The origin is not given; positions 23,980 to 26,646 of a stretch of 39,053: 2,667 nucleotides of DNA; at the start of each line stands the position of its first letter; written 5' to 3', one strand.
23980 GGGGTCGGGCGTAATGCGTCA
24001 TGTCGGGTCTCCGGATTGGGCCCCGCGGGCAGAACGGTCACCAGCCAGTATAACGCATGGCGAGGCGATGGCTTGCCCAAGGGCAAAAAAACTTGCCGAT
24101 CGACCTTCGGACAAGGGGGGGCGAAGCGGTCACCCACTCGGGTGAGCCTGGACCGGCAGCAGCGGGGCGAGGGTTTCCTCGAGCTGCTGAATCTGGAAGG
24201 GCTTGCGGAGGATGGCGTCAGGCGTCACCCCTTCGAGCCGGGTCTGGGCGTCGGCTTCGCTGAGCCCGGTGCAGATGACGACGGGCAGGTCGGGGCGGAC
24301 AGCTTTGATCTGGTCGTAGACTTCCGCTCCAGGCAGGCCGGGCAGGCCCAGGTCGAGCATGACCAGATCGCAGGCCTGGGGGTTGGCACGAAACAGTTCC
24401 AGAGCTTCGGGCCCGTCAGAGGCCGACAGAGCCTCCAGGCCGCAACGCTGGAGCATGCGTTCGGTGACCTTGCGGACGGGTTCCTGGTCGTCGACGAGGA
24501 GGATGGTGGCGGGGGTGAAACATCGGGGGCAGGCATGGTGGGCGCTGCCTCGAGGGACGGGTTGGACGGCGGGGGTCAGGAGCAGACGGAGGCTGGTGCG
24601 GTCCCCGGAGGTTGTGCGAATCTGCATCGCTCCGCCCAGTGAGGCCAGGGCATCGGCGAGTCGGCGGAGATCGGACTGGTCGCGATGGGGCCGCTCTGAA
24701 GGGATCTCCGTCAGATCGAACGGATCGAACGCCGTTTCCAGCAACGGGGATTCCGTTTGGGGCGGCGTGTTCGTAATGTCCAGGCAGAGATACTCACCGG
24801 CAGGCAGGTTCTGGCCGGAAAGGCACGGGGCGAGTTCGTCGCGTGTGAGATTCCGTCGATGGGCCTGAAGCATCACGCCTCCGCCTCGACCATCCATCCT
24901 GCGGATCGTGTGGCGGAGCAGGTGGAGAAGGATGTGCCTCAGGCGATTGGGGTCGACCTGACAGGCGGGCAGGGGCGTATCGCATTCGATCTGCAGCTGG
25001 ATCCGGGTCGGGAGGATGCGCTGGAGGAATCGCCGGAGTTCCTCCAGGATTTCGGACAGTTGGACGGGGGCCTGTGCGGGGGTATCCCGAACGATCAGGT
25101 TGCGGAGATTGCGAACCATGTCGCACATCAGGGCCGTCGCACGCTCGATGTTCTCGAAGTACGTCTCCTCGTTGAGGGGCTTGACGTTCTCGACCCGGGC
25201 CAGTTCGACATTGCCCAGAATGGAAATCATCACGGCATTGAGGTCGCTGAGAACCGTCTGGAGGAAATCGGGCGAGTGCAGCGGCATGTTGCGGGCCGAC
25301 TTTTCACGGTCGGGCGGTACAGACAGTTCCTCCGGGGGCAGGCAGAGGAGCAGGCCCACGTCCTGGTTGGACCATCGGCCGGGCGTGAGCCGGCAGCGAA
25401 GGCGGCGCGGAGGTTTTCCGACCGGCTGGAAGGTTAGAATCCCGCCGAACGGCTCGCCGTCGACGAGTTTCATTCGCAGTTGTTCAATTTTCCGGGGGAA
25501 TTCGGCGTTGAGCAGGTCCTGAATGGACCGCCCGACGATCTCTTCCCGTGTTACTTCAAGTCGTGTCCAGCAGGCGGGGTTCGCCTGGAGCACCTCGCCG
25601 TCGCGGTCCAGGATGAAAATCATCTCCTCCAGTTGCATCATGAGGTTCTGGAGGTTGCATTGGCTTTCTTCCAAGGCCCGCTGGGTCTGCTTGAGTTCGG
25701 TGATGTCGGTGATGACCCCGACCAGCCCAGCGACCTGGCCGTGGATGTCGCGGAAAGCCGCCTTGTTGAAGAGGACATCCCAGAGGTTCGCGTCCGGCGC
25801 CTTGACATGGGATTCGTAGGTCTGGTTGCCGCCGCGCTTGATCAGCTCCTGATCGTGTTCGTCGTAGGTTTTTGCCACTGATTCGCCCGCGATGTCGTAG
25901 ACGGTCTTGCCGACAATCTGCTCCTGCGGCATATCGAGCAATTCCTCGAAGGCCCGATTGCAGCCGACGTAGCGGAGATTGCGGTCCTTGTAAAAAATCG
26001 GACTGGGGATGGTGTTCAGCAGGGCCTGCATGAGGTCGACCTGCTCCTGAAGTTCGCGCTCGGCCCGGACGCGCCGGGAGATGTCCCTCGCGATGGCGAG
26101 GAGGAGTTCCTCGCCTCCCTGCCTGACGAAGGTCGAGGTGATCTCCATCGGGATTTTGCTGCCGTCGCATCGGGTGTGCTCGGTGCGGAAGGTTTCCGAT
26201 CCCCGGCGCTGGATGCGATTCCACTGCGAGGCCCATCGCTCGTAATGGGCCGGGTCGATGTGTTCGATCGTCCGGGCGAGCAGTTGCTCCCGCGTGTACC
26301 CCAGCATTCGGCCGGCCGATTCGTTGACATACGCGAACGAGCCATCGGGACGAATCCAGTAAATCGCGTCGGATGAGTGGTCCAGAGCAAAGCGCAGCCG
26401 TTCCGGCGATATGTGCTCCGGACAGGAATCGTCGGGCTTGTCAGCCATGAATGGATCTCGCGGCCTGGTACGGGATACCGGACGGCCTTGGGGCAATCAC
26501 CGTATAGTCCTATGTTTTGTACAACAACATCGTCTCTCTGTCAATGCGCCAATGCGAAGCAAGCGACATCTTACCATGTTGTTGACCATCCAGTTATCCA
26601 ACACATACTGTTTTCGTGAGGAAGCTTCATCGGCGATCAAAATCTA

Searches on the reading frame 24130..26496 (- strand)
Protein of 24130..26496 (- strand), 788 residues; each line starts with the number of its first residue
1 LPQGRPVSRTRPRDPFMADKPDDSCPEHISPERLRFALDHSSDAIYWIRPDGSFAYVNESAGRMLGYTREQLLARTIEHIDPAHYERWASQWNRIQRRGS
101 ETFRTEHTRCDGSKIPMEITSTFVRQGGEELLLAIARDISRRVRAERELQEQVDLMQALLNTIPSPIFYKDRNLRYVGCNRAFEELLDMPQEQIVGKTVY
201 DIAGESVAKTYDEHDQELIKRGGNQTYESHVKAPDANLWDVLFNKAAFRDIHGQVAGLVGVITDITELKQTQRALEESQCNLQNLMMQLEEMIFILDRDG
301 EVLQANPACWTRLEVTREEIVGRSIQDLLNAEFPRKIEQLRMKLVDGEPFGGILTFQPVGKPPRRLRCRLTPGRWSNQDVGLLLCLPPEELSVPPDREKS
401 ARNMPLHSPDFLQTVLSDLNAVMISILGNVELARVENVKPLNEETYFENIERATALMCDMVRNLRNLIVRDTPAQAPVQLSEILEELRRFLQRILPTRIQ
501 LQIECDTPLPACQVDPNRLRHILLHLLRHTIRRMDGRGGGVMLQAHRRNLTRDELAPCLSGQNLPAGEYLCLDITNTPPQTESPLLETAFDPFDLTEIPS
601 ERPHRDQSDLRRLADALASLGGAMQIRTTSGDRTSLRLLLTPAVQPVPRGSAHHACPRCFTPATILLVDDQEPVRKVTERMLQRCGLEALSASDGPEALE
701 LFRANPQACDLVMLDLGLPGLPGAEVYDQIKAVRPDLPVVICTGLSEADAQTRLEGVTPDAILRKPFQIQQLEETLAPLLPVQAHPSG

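Call 8: search_protein_families(library=pfam, proteins=[window:24130-26496:-], max_evalue=0.001)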
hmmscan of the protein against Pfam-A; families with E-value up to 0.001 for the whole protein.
window:24130-26496:- (788 aa): 9 families
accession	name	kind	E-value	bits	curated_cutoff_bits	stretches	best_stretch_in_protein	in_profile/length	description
PF08448.16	PAS_4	-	3.9e-40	137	23.1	3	160-269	1-109/110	PAS fold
PF00989.32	PAS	-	6.6e-35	120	22.6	3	155-265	2-113/113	PAS fold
PF13426.13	PAS_9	-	9.1e-32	109.9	27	3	46-140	4-102/103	PAS domain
PF13188.13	PAS_8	-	2.5e-20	72.1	21.8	2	32-88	1-58/65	PAS domain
PF00072.30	Response_reg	-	1.1e-18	67.8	30.2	1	665-776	1-110/111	Response regulator receiver domain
PF13596.12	PAS_10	-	8.9e-09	36.4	22.1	1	156-266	1-106/106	PAS domain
PF12860.13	PAS_7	-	7.7e-06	26.5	27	1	160-272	1-114/115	PAS fold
PF08447.18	PAS_3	-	1.4e-05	25.7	25.6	0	55-124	2-75/89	PAS fold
PF24820.1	Diguanyl_cycl_sensor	-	3e-05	24.4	28.1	0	285-340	1-56/109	Diguanylate cyclase-like sensor domain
